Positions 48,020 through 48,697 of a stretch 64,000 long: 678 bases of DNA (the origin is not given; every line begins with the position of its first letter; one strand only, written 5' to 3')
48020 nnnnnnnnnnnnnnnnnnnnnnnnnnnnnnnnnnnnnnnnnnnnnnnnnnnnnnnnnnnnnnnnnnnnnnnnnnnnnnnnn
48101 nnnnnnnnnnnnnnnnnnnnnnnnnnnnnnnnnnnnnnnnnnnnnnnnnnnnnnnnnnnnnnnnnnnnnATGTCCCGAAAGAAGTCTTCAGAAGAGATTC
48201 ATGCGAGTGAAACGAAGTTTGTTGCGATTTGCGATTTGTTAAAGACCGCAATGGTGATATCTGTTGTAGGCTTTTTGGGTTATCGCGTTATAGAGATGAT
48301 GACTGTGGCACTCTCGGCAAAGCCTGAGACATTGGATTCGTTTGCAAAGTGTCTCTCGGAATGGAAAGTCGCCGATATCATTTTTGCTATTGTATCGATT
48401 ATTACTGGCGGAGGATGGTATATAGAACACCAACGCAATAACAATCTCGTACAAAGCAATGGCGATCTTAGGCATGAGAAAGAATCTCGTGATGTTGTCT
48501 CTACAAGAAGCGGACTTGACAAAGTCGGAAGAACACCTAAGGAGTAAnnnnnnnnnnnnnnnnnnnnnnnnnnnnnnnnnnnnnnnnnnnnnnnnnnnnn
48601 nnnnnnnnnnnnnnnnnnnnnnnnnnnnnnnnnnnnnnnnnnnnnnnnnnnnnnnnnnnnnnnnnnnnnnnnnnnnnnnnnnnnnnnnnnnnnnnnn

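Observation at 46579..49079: HipA-C-like kinase + DUF3037 pair followed by two small membrane proteins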

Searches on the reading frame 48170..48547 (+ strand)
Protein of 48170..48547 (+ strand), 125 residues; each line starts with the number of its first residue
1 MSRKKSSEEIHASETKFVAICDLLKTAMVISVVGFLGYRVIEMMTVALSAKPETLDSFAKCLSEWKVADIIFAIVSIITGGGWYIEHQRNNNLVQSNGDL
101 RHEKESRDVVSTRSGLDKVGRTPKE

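Call 3: search_protein_families(library=pfam, proteins=[window:48170-48547:+], max_evalue=1)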
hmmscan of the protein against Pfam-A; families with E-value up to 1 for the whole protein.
window:48170-48547:+ (125 aa): 0 families

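Call 4: search_protein_families(library=padloc, proteins=[window:48170-48547:+], max_evalue=1)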
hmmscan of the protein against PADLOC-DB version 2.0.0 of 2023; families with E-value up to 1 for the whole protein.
window:48170-48547:+ (125 aa): 0 families

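Call 5: search_protein_families(library=ncbifam, proteins=[window:48170-48547:+], max_evalue=1)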
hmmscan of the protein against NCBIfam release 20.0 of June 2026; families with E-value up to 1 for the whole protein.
window:48170-48547:+ (125 aa): 0 families

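Call 39: search_protein_families(library=phrogs, proteins=[window:48170-48547:+], max_evalue=0.1)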
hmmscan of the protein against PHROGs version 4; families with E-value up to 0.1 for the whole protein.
window:48170-48547:+ (125 aa): 0 families

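Call 42: search_protein_representatives(protein=window:48170-48547:+)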
Query: 125 residues. Proteins with E-value up to 0.001 (for the whole library): 43; up to 1e-10: 13; up to 1e-30: 3. The best 43 are listed.
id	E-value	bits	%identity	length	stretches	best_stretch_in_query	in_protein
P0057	3.9e-42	159.2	57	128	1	8-124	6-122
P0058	4.6e-34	133.2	50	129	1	8-124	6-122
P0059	3.8e-32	127.0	50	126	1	1-124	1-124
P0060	8.6e-19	84.0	42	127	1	8-121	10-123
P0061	1.4e-18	83.3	35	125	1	1-122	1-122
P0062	3.5e-16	75.6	38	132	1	9-121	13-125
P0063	4.2e-14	68.9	36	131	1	10-120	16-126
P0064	2.6e-13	66.4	45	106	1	47-121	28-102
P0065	7.0e-13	64.9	36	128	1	20-122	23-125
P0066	1.0e-12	64.4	38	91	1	7-91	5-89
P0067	2.5e-12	63.2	34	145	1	14-121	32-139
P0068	3.7e-12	62.6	31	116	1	15-120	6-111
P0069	1.3e-11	60.8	41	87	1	44-124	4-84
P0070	3.4e-10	56.3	44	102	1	55-124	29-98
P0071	4.9e-10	55.8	32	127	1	9-123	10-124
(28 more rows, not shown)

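Call 96: search_protein_families(library=padloc, alignment_id=A4, max_evalue=0.1)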
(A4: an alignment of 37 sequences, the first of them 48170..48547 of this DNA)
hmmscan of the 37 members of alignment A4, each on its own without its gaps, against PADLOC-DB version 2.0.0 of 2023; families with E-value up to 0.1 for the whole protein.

A. member 1, window:48170-48547:+ (125 aa): 0 families

B. families by the number of members that match (of 37 scanned): 5 families
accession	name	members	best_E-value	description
PDLC02978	2TM-TIR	6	0.00092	-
PDLC01935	CARF7--CARF_RelE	1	0.0025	-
PDLC00597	ZorA1|ZorA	1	0.0061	MotA/ExbB/TolQ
PDLC00908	JAB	1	0.038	JAB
PDLC00221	KwaA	1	0.05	Unknown function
